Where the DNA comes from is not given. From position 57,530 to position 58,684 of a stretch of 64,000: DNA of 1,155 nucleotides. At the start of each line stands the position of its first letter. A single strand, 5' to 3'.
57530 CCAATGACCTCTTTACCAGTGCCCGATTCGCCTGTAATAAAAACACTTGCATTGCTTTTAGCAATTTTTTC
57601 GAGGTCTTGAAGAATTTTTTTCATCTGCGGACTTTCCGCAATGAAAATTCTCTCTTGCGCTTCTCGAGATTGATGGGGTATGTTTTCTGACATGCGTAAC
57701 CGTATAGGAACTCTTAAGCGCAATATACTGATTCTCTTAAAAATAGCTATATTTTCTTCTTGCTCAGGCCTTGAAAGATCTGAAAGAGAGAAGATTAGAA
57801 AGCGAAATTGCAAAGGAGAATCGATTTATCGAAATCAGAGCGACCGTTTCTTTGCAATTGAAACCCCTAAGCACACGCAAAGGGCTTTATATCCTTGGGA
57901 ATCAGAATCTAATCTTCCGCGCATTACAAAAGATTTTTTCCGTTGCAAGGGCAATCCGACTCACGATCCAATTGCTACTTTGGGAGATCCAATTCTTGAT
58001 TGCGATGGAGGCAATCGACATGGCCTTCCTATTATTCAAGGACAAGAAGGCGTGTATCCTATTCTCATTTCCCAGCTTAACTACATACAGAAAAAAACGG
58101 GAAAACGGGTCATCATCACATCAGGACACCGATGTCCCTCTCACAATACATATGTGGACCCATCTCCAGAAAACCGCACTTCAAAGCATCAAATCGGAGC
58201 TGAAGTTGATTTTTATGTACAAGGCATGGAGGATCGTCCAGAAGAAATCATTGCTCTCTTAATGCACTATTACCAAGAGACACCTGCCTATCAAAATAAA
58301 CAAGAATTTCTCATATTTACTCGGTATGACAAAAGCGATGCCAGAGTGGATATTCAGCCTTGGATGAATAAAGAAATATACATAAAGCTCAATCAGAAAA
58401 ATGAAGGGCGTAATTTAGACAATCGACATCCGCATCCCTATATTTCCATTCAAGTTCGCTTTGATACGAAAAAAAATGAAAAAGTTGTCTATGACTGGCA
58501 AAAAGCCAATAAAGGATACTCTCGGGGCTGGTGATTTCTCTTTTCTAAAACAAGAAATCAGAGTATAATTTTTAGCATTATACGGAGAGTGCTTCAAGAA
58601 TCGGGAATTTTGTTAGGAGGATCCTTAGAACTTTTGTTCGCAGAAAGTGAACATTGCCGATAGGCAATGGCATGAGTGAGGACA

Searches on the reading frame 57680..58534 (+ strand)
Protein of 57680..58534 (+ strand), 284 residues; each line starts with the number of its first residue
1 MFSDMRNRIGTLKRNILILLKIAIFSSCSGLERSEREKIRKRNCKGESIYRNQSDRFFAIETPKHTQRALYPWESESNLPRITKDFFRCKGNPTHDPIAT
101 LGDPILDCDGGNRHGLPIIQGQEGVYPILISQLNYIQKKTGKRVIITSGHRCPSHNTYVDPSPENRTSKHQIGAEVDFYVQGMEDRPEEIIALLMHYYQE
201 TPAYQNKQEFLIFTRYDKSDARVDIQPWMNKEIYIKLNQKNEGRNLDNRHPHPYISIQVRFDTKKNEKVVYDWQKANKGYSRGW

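Call 8: search_protein_families(library=pfam, proteins=[window:57680-58534:+], max_evalue=0.01)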
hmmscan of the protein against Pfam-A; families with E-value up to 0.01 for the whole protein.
window:57680-58534:+ (284 aa): 1 family
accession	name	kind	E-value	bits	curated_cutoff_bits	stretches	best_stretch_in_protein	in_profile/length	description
PF08291.16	Peptidase_M15_3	-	1.7e-05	25.4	23.2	1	127-190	26-84/108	Peptidase M15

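Call 11: find_encoding_contigs(protein=window:57680-58534:+, flank=10000, max_places=10)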
Protein window:57680-58534:+ (284 aa): 3 contigs read that carry it; 3 places shown.
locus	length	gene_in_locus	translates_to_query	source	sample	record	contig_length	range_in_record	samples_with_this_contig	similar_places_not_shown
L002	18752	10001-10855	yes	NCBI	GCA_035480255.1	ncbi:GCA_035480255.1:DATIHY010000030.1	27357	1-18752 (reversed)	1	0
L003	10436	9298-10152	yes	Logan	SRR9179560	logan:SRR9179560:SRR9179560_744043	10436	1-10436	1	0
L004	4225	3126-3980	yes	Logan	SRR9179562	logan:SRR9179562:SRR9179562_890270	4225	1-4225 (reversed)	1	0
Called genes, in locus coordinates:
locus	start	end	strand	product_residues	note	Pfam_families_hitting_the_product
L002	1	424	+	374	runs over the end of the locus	PF01702:TGT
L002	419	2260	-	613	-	PF02518:HATPase_c, PF13589:HATPase_c_3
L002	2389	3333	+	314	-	PF00561:Abhydrolase_1, PF12146:Hydrolase_4, PF12697:Abhydrolase_6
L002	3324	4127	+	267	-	-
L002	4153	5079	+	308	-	PF01266:DAO, PF07992:Pyr_redox_2 (faint), PF13450:NAD_binding_8 (weak)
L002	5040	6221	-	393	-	-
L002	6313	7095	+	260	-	PF23023:Anti-Pycsar_Apyc1, PF00753:Lactamase_B, PF12706:Lactamase_B_2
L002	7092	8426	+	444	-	PF13167:GTP-bdg_N, PF16360:GTP-bdg_M, PF03193:RsgA_GTPase (faint), PF00009:GTP_EFTU (faint), PF01926:MMR_HSR1, PF02421:FeoB_N (weak), PF16897:MMR_HSR1_Xtn (weak)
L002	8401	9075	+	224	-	PF20582:UPF0758_N, PF12826:HHH_2 (faint), PF14520:HHH_5 (faint), PF04002:RadC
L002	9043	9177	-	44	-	PF02954:HTH_8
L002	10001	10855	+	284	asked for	PF08291:Peptidase_M15_3 (faint)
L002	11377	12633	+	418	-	-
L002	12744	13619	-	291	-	PF02498:Bro-N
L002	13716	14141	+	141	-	-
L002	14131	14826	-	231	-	PF14485:DUF4431 (weak)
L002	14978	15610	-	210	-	-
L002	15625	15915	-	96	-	-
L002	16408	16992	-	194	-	-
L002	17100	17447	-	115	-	PF02498:Bro-N (weak)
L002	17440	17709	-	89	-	-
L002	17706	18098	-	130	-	-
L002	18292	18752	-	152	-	PF19811:DUF6294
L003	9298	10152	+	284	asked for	PF08291:Peptidase_M15_3 (faint)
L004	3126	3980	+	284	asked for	PF08291:Peptidase_M15_3 (faint)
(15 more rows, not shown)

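Call 15: find_homologous_proteins(query=window:57680-58534:+)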
Query window:57680-58534:+ (284 aa): 1227 proteins with E <= 0.001 among 1504 candidates; the best 120 are listed.
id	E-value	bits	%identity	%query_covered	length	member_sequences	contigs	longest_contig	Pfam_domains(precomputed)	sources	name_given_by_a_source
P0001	1.5e-195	666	100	100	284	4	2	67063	PF08291.17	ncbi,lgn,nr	ncbi:MAG TPA: D-Ala-D-Ala carboxypeptidase family metallohydrolase [Chlamydiales bacterium]|nr:D-Ala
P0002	1.6e-166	571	86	100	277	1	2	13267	PF08291.17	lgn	-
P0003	2.4e-165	567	86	100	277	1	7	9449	PF08291.17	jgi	jgi:hypothetical protein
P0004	2.5e-136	472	77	89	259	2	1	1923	-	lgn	-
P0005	1.3e-127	443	69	92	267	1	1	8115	-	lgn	-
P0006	4.0e-127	442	75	89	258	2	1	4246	-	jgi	-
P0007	9.2e-127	440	69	92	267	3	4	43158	-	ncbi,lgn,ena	-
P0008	2.0e-126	439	71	89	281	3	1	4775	-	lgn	-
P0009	1.9e-125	436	68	92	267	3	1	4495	-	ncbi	-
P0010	3.1e-125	435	69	92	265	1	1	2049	-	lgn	-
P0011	3.1e-124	432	68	96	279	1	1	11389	PF08291.17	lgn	-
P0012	3.4e-124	432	71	89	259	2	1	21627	PF08291.17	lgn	-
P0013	2.7e-123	429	71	89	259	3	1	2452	PF08291.17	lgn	-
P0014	1.9e-122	426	66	97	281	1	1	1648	-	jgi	jgi:hypothetical protein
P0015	2.1e-122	426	72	89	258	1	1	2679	-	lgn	-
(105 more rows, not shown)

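Call 16: find_encoding_contigs(protein=P0002, flank=10000, max_places=6)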
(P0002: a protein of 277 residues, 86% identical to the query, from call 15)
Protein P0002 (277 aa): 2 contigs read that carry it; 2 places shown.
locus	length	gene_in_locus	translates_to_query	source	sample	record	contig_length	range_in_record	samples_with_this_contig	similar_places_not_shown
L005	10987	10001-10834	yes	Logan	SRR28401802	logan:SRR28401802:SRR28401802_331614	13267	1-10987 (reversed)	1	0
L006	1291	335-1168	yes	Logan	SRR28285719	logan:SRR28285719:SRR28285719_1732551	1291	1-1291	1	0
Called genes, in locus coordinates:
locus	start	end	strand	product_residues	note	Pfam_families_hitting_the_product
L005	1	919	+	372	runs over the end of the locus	PF01702:TGT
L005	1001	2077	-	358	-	PF24805:EIF3I, PF25175:Beta-prop_WDR5, PF25172:Beta-prop_WDR3_2nd, PF25391:WD40_Gbeta, PF23381:Beta-prop_IFT122_1st, PF24782:WD40_MABP1-WDR62_2nd, PF24807:WD40_CDC20-Fz, PF24814:WD40_Prp19, +26 more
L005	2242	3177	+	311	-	PF12146:Hydrolase_4, PF00561:Abhydrolase_1, PF12697:Abhydrolase_6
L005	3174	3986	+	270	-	-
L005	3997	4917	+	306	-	PF01266:DAO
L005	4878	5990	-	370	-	-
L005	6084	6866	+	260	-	PF23023:Anti-Pycsar_Apyc1, PF00753:Lactamase_B (weak), PF12706:Lactamase_B_2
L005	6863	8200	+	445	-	PF13167:GTP-bdg_N, PF03193:RsgA_GTPase (faint), PF16360:GTP-bdg_M, PF00009:GTP_EFTU (faint), PF01926:MMR_HSR1, PF02421:FeoB_N (weak), PF16897:MMR_HSR1_Xtn (weak)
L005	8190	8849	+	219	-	PF20582:UPF0758_N, PF12826:HHH_2 (weak), PF14520:HHH_5 (weak), PF04002:RadC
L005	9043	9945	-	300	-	PF00158:Sigma54_activat, PF14532:Sigma54_activ_2, PF07728:AAA_5 (weak), PF25601:AAA_lid_14, PF02954:HTH_8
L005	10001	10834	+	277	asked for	PF08291:Peptidase_M15_3 (faint)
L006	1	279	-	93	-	?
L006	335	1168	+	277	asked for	PF08291:Peptidase_M15_3 (faint)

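Call 17: find_encoding_contigs(protein=P0003, flank=10000, max_places=8)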
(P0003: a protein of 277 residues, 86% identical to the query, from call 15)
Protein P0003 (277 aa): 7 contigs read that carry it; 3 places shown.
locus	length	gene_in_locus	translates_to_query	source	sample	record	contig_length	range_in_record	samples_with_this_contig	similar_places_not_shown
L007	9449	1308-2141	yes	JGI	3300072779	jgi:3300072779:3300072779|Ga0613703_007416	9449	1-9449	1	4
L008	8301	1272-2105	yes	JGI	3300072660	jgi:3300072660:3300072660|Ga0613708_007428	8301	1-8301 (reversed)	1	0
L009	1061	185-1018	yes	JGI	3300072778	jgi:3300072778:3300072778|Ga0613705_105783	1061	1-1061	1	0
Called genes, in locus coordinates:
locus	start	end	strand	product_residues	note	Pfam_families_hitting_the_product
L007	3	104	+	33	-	?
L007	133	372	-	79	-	-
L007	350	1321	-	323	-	PF00158:Sigma54_activat, PF14532:Sigma54_activ_2, PF07728:AAA_5 (weak), PF25601:AAA_lid_14, PF02954:HTH_8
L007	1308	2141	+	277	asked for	PF08291:Peptidase_M15_3 (weak)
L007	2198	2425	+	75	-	-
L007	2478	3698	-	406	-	-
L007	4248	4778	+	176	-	PF01427:Peptidase_M15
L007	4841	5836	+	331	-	PF01734:Patatin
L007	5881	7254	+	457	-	PF07690:MFS_1, PF00083:Sugar_tr, PF05977:MFS_3, PF07690:MFS_1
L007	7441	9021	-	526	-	PF01336:tRNA_anti-codon, PF00152:tRNA-synt_2, PF01409:tRNA-synt_2d (weak)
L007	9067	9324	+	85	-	-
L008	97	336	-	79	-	-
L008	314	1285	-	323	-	PF00158:Sigma54_activat, PF14532:Sigma54_activ_2, PF07728:AAA_5 (weak), PF25601:AAA_lid_14, PF02954:HTH_8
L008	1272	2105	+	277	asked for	PF08291:Peptidase_M15_3 (weak)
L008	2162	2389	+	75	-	-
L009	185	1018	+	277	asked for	PF08291:Peptidase_M15_3 (weak)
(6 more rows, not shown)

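Call 21: find_related_loci(query=A1, collection=genome_contigs, flank=10000)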
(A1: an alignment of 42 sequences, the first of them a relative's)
Query A1 (284 aa) in genome_contigs; peptide patterns used: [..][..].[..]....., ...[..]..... (x = any residue, [..] = any of these).
413 stretches matched a pattern; 342 encode a relative of the query (tblastn E <= 1e-3); the best 80 are kept; 80 distinct loci.
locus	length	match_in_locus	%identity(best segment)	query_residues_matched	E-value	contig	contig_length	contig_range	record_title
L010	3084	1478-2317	87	1-283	0e+0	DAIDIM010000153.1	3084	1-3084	MAG TPA_asm: Chlamydiae bacterium isolate clean362 k141_1543482, whole genome shotgun sequence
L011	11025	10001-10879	70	1-283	4e-139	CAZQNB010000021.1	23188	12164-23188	MAG TPA_asm: uncultured bacterium isolate SRP286056_co3_62 genome assembly, contig: NODE_1918_length_23188_cov_22.003458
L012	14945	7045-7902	68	1-284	1e-134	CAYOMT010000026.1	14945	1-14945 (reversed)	MAG TPA_asm: uncultured bacterium isolate SRP200132_co2_286 genome assembly, contig: NODE_3336_length_14945_cov_11.64862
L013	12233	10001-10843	67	9-284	7e-133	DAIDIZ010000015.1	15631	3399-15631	MAG TPA_asm: Chlamydiae bacterium isolate clean375 k141_898865, whole genome shotgun sequence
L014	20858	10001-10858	66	1-282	1e-130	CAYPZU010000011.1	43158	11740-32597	MAG TPA_asm: uncultured bacterium isolate SRP292972_co2_195 genome assembly, contig: NODE_779_length_43158_cov_8.193444,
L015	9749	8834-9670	65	1-282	4e-125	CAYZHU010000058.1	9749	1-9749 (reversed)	MAG TPA_asm: uncultured bacterium isolate SRP200132_co1_73 genome assembly, contig: NODE_12448_length_9749_cov_6.323705,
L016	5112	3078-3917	66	3-283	2e-125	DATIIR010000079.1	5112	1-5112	MAG TPA_asm: Chlamydiales bacterium isolate SMAG_U15670 k141_11475, whole genome shotgun sequence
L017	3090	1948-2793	65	5-283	5e-129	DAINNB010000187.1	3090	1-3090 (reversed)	MAG TPA_asm: Chlamydiales bacterium isolate CTOTU1218 NODE_33097_length_3090_cov_6.195387, whole genome shotgun sequence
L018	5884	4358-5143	68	27-283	3e-124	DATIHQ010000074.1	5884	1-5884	MAG TPA_asm: Chlamydiales bacterium isolate SMAG_U15642 k141_701166, whole genome shotgun sequence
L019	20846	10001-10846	64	3-283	3e-124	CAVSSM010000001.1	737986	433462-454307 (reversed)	MAG: uncultured Chlamydiae bacterium isolate MFD05580.bin.2.22 genome assembly, contig: contig_21919, whole genome shotg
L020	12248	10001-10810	67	19-282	1e-123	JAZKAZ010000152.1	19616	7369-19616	MAG: Chlamydiota bacterium isolate ADI_H3L2_1_122_18_3-bin054_1 ADIH3L21_B054_1_000000000152, whole genome shotgun seque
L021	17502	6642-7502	66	1-283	3e-123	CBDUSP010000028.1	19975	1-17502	MAG TPA_asm: uncultured bacterium isolate SRR22302347_binner123_Refined_34 genome assembly, contig: ERZ25073594.728, who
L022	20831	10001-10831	63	9-280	5e-123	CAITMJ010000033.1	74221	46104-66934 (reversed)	MAG: uncultured Chlamydiae bacterium isolate MJ-time_bin-6591 genome assembly, contig: bin-6591:33/35, whole genome shot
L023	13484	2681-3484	66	19-283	4e-122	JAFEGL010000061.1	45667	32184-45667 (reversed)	MAG: Verrucomicrobia bacterium isolate SZAS-17 LIN-573__61__length-45667, whole genome shotgun sequence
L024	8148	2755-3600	64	5-283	3e-122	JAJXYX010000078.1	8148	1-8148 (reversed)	MAG: bacterium isolate BP7.bin23 NODE_16680_length_8148_cov_3.795163, whole genome shotgun sequence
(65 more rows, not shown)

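Call 28: search_protein_families(library=pfam, proteins=[L002:17706-18098:-, L002:17440-17709:-, L002:18292-18750:-, L002:16408-16992:-, L002:17100-17447:-], max_evalue=1)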
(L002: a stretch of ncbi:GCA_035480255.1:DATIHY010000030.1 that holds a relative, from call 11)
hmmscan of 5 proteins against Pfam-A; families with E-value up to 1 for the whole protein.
L002:17706-18098:- (130 aa): 1 family
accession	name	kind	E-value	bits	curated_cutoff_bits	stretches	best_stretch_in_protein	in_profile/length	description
PF04950.18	RIBIOP_C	-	0.0084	16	25.8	1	6-127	15-141/291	40S ribosome biogenesis protein Tsr1 and BMS1 C-terminal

L002:17440-17709:- (89 aa): 1 family
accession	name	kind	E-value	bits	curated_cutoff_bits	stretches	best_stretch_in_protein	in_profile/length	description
PF18450.7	zf_C2H2_6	-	0.35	11.3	39.2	1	34-44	10-20/28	Zinc Finger domain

L002:18292-18750:- (152 aa): 1 family
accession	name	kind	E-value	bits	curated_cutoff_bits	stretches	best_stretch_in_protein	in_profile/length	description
PF19811.4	DUF6294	-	9.6e-22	77.8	34.9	1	67-152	1-88/88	Family of unknown function (DUF6294)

L002:16408-16992:- (194 aa): 0 families

L002:17100-17447:- (115 aa): 1 family
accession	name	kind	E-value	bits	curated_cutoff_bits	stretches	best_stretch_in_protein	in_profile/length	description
PF02498.22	Bro-N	-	4.4e-07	30.9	25.6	1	25-98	8-73/96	BRO family, N-terminal domain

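Call 35: find_homologous_proteins(query=L019:13507-14367:-)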
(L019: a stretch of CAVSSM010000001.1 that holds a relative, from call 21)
Query L019:13507-14367:- (286 aa): 177 proteins with E <= 0.001 among 668 candidates; the best 120 are listed.
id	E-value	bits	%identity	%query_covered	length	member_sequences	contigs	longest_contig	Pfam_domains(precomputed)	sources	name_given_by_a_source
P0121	1.0e-174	598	91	100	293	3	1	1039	PF07508.20,PF13408.13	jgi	jgi:hypothetical protein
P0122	7.0e-171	585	88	100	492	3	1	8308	PF07508.20,PF00239.27,PF13408.13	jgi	jgi:site-specific DNA recombinase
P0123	2.5e-168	577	86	100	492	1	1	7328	PF07508.20,PF00239.27,PF13408.13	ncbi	-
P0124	3.5e-168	576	87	100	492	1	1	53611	PF07508.20,PF00239.27,PF13408.13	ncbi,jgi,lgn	jgi:DNA invertase Pin-like site-specific DNA recombinase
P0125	1.9e-163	561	84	100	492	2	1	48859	PF07508.20,PF00239.27,PF13408.13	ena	-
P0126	2.0e-124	433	68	97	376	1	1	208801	PF07508.20,PF13408.13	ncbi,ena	-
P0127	3.0e-123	429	68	96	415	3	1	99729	PF07508.20,PF13408.13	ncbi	-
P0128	1.1e-121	424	66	99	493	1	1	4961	PF07508.20,PF00239.27,PF13408.13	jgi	jgi:site-specific DNA recombinase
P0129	1.3e-121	423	63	99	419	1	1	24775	PF07508.20,PF13408.13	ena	-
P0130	2.0e-120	420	67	96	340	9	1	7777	PF07508.20,PF13408.13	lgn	-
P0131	3.2e-120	419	67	95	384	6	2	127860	PF07508.20,PF00239.27,PF13408.13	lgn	-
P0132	3.1e-117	409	65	97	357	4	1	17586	PF07508.20,PF13408.13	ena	-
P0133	2.8e-116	406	65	97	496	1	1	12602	PF07508.20,PF00239.27,PF13408.13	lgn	-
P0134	5.2e-116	405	64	100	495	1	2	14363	PF07508.20,PF00239.27,PF13408.13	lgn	-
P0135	2.4e-115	403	64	100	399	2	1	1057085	PF07508.20,PF13408.13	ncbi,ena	-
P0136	4.7e-115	402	64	97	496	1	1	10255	PF07508.20,PF00239.27,PF13408.13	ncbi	-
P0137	3.3e-114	399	63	100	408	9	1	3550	PF07508.20,PF13408.13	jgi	jgi:hypothetical protein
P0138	3.4e-114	399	63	100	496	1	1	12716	PF07508.20,PF00239.27,PF13408.13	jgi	jgi:DNA invertase Pin-like site-specific DNA recombinase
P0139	3.9e-114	399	64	97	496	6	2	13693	PF07508.20,PF00239.27,PF13408.13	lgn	-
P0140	1.8e-113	397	62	97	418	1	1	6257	PF07508.20,PF13408.13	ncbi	-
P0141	7.1e-113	395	64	97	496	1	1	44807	PF07508.20,PF00239.27,PF13408.13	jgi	jgi:site-specific DNA recombinase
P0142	8.5e-113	395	63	97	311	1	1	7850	PF07508.20,PF13408.13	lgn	-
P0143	1.6e-112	394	64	97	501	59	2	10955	PF07508.20,PF00239.27,PF13408.13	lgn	-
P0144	2.6e-112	393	64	97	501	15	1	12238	PF07508.20,PF00239.27,PF13408.13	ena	-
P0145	4.0e-112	392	64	97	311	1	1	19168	PF07508.20,PF13408.13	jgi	-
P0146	3.8e-111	389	61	97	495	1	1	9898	PF07508.20,PF00239.27,PF13408.13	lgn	-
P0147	3.9e-111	389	61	97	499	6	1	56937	PF07508.20,PF00239.27,PF13408.13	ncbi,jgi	jgi:site-specific DNA recombinase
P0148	3.9e-111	389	61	97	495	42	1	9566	PF07508.20,PF00239.27,PF13408.13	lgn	-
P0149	4.1e-111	389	62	97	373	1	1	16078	PF07508.20,PF13408.13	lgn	-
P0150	9.3e-111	388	63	97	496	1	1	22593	PF07508.20,PF00239.27,PF13408.13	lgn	-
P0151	2.1e-110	387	62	97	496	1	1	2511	PF07508.20,PF00239.27,PF13408.13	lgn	-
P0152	5.2e-110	385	63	95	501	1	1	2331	PF07508.20,PF00239.27,PF13408.13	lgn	-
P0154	2.9e-109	383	61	97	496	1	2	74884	PF07508.20,PF00239.27,PF13408.13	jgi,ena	-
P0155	2.0e-108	380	60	95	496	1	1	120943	PF07508.20,PF00239.27,PF13408.13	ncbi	-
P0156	3.2e-108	380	60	97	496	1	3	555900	PF07508.20,PF00239.27,PF13408.13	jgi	jgi:site-specific DNA recombinase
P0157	3.9e-108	379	61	97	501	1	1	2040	PF07508.20,PF00239.27,PF13408.13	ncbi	-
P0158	6.1e-108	379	61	97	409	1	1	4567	PF07508.20,PF13408.13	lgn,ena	-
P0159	6.2e-108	379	58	100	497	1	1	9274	PF07508.20,PF00239.27,PF13408.13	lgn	-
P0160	2.0e-107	377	65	89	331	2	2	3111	PF13408.13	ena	-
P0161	3.9e-107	376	60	100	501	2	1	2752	PF07508.20,PF00239.27,PF13408.13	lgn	-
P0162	5.1e-107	376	61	97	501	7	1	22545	PF07508.20,PF00239.27,PF13408.13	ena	-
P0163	7.8e-107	375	59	97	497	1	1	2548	PF07508.20,PF00239.27,PF13408.13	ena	-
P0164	5.9e-106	372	59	95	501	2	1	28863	PF07508.20,PF00239.27,PF13408.13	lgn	-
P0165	6.5e-106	372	65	87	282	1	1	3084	PF13408.13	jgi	jgi:site-specific DNA recombinase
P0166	9.6e-105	368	66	83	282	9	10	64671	PF07508.20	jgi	jgi:site-specific DNA recombinase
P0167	1.0e-104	368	59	97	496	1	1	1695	PF07508.20,PF00239.27,PF13408.13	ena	-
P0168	3.4e-104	366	63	88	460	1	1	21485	PF07508.20,PF00239.27,PF13408.13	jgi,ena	-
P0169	4.4e-104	366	63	85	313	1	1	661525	PF13408.13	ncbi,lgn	-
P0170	1.5e-103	364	64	88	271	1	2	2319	PF13408.13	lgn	-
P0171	1.6e-103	364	58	97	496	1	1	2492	PF07508.20,PF00239.27,PF13408.13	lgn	-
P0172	4.7e-103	363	62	89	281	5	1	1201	PF13408.13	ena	-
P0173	7.7e-103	362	60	99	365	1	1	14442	PF07508.20,PF13408.13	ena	-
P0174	3.7e-102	360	59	95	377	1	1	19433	PF07508.20,PF13408.13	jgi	jgi:site-specific DNA recombinase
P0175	7.0e-100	352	65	85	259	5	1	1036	PF13408.13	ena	-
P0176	3.5e-98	347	62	87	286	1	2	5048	PF13408.13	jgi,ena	-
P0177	3.5e-96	340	59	93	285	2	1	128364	PF13408.13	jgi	jgi:site-specific DNA recombinase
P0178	1.7e-90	321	70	71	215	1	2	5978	PF13408.13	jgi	jgi:site-specific DNA recombinase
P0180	4.2e-90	320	59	84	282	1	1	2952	PF13408.13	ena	-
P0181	6.5e-90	320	68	71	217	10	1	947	PF13408.13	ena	-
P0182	1.8e-89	318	51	100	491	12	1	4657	PF07508.20,PF00239.27,PF13408.13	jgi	jgi:DNA invertase Pin-like site-specific DNA recombinase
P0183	3.1e-89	317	55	94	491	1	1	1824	PF07508.20,PF00239.27,PF13408.13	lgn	-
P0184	8.9e-89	316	62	80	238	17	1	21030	PF13408.13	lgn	-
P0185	2.8e-87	311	57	85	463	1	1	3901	PF07508.20,PF00239.27,PF13408.13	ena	-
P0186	4.5e-87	310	50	100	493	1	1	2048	PF07508.20,PF00239.27,PF13408.13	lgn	-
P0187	5.7e-87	310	66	71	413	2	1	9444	PF07508.20,PF00239.27,PF13408.13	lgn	-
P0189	7.5e-87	309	68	71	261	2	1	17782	PF13408.13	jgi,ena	-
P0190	1.3e-86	309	70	70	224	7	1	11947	PF13408.13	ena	-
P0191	5.2e-84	300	70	69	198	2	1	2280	PF13408.13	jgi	jgi:site-specific DNA recombinase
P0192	3.7e-83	297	62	73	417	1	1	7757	PF07508.20,PF00239.27,PF13408.13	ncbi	ncbi:MAG TPA: recombinase family protein, partial [Rhabdochlamydiaceae bacterium]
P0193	3.0e-82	294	50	94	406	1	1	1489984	PF07508.20,PF13408.13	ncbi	-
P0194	1.5e-81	292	55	84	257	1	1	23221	PF13408.13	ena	-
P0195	1.0e-80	289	67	70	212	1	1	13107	PF13408.13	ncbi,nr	ncbi:MAG: hypothetical protein K0S07_1645 [Chlamydiales bacterium]|nr:hypothetical protein [Chlamydi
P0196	6.4e-80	287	66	71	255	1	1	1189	PF13408.13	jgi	jgi:hypothetical protein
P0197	6.3e-79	284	60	76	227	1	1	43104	PF13408.13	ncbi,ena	-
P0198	7.5e-79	283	64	68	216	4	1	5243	PF13408.13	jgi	jgi:site-specific DNA recombinase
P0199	1.1e-77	279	62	71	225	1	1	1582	PF13408.13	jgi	-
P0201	1.4e-75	273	60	67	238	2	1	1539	PF07508.20,PF13408.13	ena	-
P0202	6.1e-75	270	66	58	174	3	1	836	PF13408.13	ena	-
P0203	4.3e-74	268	49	95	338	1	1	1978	PF07508.20,PF13408.13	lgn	-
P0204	4.6e-74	268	50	95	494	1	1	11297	PF07508.20,PF00239.27,PF13408.13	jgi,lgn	-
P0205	2.0e-71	259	47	95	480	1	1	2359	PF07508.20,PF00239.27,PF13408.13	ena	-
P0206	3.5e-71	258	62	64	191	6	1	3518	PF13408.13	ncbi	-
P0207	1.4e-70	256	47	94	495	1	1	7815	PF07508.20,PF00239.27,PF13408.13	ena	-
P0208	1.9e-70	256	48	94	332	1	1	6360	PF07508.20,PF13408.13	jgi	jgi:site-specific DNA recombinase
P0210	3.9e-70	255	67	57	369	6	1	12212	PF07508.20,PF00239.27,PF13408.13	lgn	-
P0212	1.1e-69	253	48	94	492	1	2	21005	PF07508.20,PF00239.27,PF13408.13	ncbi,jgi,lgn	-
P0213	1.8e-69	253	45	94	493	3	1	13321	PF07508.20,PF00239.27,PF13408.13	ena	-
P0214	7.0e-69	251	47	93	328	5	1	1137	PF07508.20,PF13408.13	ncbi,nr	ncbi:MAG: recombinase family protein, partial [Atribacterota bacterium]|nr:recombinase family protei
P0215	1.6e-68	249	45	95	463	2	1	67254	PF07508.20,PF00239.27,PF13408.13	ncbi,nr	ncbi:MAG TPA: recombinase family protein, partial [Candidatus Pacearchaeota archaeon]|nr:recombinase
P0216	2.0e-68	249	46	95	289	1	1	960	PF07508.20,PF13408.13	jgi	-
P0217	2.7e-68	249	47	95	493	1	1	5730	PF07508.20,PF00239.27,PF13408.13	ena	-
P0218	1.3e-67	246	46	95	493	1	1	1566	PF07508.20,PF00239.27,PF13408.13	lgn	-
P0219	1.4e-67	246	47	90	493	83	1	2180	PF07508.20,PF00239.27,PF13408.13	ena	-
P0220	1.5e-67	246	47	93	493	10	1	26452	PF07508.20,PF00239.27,PF13408.13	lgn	-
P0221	1.7e-67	246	47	95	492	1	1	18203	PF07508.20,PF00239.27,PF13408.13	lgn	-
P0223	2.6e-67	245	47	95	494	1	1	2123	PF07508.20,PF00239.27,PF13408.13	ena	-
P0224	1.6e-66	243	62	57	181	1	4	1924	PF13408.13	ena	-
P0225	3.4e-66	242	45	94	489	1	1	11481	PF07508.20,PF00239.27,PF13408.13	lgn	-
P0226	3.5e-66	242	47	95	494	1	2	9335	PF07508.20,PF00239.27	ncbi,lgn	-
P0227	3.7e-66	242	45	96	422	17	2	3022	PF07508.20,PF13408.13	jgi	-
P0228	3.7e-66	242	46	95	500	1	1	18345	PF07508.20,PF00239.27,PF13408.13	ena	-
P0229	3.9e-66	242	43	92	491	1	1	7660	PF07508.20,PF00239.27,PF13408.13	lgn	-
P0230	4.5e-66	241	66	55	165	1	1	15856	PF13408.13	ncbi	-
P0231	8.7e-66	240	46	95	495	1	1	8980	PF07508.20,PF00239.27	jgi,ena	-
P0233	2.5e-65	239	47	95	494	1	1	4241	PF07508.20,PF00239.27,PF13408.13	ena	-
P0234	1.0e-64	237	44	94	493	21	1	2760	PF07508.20,PF00239.27,PF13408.13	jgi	-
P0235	1.9e-64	236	45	95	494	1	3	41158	PF07508.20,PF00239.27,PF13408.13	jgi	-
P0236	2.5e-64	236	44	97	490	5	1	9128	PF07508.20,PF00239.27,PF13408.13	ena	-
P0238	3.0e-64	235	43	95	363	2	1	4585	PF07508.20,PF13408.13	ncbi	-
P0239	4.4e-64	235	44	93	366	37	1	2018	PF07508.20,PF13408.13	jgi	-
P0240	8.8e-64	234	44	95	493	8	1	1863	PF07508.20,PF00239.27,PF13408.13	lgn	-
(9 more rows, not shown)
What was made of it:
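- On Large serine recombinase (serine integrase) integrative element: Full-length relatives carry PF00239 + PF07508 + PF13408 (call 35).
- Closest known: Large serine integrases of phages and integrative elements. Same: The domain set is Resolvase + Recombinase + Zn ribbon + coiled coil (call 35).
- Family members carry PF00239 + PF07508 + PF13408 (call 35).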
